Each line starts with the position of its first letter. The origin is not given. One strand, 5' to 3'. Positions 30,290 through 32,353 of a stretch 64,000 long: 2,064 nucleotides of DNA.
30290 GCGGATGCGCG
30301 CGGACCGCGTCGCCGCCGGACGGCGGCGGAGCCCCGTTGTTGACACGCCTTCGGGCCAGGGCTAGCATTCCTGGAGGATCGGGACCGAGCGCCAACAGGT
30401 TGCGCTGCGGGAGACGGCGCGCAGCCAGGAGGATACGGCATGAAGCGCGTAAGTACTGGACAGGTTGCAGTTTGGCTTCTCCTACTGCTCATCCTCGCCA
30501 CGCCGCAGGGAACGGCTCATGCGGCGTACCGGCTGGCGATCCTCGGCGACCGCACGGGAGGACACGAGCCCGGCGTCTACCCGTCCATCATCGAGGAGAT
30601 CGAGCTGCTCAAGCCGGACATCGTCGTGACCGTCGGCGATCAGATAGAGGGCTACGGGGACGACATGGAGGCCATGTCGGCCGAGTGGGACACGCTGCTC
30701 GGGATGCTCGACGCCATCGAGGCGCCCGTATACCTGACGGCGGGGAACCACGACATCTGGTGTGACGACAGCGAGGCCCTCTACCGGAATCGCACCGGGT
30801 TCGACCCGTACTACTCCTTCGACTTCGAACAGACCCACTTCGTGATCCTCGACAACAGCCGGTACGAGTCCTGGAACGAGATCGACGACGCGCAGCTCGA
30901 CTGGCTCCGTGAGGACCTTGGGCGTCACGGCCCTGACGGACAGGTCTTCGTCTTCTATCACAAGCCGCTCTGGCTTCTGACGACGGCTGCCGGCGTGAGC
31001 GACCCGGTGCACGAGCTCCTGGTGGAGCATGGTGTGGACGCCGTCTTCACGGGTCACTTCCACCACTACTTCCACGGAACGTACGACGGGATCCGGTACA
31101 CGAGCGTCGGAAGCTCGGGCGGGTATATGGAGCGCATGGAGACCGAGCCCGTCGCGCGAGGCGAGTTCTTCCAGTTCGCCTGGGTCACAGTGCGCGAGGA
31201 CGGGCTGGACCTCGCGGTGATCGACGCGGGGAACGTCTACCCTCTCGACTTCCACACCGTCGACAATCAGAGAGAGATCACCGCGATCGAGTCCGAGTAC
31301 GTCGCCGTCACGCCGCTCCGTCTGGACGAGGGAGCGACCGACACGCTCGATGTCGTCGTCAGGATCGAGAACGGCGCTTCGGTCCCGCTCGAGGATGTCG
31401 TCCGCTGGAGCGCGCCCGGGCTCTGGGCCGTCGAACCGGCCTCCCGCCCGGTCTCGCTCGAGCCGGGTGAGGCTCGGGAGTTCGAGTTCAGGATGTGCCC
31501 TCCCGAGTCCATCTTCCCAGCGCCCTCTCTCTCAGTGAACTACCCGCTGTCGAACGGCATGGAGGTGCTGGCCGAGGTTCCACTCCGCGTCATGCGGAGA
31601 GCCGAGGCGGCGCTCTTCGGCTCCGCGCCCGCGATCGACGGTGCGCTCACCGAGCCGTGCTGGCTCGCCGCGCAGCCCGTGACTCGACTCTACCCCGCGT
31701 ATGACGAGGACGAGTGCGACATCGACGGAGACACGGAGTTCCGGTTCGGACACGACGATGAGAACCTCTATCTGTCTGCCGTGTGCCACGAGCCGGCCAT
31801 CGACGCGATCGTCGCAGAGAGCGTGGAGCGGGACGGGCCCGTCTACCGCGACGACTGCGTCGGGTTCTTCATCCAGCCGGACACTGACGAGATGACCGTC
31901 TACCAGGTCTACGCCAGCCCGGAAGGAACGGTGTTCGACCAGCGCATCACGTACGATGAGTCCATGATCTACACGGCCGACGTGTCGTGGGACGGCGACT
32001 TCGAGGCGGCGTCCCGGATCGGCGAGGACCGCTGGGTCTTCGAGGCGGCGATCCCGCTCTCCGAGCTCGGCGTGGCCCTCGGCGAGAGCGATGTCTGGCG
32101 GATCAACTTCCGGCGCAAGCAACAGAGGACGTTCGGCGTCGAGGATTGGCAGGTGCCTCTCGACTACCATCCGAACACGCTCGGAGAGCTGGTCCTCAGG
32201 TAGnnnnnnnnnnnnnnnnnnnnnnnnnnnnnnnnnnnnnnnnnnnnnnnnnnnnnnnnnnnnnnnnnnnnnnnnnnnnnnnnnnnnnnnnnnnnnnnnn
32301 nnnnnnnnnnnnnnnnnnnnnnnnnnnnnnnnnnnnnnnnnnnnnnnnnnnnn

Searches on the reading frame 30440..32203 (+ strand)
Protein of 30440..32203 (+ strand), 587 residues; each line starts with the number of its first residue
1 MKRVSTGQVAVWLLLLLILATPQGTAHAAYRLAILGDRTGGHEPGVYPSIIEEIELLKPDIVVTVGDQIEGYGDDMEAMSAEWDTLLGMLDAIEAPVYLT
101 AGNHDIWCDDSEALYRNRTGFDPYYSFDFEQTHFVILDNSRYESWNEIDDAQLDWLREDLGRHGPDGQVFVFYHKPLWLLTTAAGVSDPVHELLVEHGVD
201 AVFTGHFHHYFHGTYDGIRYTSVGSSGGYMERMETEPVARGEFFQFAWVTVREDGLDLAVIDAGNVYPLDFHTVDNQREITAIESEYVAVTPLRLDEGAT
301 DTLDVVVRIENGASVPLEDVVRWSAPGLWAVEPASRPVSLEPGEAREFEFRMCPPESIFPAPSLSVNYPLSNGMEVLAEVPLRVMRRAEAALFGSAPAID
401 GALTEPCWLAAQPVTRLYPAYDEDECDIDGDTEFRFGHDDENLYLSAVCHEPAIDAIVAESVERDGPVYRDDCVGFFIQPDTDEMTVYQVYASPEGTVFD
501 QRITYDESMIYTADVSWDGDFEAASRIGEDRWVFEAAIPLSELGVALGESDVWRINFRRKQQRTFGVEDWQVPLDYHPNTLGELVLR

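Call 65: search_protein_families(library=pfam, proteins=[window:30440-32203:+], max_evalue=0.00001)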
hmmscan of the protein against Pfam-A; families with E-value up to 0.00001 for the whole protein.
window:30440-32203:+ (587 aa): 2 families
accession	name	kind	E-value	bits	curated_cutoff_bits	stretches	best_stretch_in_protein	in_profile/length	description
PF00149.33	Metallophos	-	2.2e-12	48.2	21.5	1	43-210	11-191/191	Calcineurin-like phosphoesterase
PF06452.16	CBM9_1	-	7.8e-06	26.3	23.4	0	399-543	1-133/185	Carbohydrate family 9 binding domain-like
